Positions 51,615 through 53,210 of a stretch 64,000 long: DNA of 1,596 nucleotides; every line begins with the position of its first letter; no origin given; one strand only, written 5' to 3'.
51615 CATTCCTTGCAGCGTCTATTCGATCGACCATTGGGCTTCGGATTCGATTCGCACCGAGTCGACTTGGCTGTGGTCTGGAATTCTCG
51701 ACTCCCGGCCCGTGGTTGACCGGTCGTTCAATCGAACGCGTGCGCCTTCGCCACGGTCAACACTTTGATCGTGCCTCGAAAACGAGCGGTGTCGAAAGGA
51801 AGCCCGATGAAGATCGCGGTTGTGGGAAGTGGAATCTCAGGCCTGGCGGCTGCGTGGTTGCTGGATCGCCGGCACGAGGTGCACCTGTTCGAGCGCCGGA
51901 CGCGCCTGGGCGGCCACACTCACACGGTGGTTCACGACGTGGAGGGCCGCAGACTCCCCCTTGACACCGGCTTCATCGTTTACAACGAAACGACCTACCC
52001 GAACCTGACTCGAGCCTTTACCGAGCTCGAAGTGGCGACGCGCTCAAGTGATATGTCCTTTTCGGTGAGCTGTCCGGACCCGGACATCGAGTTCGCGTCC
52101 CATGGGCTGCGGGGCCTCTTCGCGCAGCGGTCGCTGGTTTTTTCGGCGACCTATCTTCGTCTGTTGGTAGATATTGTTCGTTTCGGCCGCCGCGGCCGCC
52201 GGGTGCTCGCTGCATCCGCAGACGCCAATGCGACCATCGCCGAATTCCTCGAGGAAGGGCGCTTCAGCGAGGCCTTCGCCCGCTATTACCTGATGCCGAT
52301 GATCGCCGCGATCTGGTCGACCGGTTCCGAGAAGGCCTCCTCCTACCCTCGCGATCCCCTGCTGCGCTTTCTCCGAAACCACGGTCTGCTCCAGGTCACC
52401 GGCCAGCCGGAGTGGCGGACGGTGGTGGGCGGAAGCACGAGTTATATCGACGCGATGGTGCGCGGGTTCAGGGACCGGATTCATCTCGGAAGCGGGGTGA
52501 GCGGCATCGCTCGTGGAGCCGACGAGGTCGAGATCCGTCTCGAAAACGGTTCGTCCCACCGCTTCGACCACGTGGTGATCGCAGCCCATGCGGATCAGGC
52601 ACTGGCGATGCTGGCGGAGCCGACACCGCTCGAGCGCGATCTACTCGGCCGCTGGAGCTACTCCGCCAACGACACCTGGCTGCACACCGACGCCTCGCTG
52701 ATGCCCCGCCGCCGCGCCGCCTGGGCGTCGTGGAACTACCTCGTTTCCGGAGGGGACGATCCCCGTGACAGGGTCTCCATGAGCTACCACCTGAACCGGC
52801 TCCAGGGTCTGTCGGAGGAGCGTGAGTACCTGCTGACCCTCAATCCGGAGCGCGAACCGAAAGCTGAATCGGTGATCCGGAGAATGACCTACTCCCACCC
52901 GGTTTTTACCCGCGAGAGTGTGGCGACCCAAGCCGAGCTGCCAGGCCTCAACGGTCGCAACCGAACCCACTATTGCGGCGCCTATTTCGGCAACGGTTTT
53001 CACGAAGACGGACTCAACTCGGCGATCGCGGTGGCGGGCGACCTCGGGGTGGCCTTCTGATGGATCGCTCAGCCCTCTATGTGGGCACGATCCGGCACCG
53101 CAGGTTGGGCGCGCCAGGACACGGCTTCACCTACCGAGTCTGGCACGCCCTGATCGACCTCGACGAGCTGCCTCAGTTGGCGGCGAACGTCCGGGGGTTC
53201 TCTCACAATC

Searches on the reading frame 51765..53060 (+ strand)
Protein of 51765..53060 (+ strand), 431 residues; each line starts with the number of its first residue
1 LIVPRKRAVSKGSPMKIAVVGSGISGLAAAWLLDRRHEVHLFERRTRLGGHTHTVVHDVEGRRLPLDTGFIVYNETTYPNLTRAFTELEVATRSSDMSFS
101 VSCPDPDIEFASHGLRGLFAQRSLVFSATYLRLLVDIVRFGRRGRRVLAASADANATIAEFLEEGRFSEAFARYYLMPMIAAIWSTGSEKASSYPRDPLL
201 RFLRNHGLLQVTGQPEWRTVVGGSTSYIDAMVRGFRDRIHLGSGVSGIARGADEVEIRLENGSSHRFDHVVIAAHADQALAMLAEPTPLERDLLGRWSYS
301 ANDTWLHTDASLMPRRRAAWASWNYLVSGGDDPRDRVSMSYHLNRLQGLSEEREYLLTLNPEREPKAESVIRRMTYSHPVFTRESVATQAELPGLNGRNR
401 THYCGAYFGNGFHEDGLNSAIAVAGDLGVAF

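Call 25: search_protein_families(library=pfam, proteins=[window:51765-53060:+], max_evalue=0.00001)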
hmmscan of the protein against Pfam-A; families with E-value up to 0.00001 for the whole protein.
window:51765-53060:+ (431 aa): 3 families
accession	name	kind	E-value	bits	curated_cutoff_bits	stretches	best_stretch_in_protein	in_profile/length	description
PF01593.30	Amino_oxidase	-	7.9e-23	81.9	19.8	1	24-309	1-292/443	Flavin containing amine oxidoreductase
PF13450.12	NAD_binding_8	-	1.7e-15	57.4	21.9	1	19-88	1-68/68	NAD(P)-binding Rossmann-like domain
PF01266.30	DAO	-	2.8e-09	37.4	27.9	1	16-52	1-38/353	FAD dependent oxidoreductase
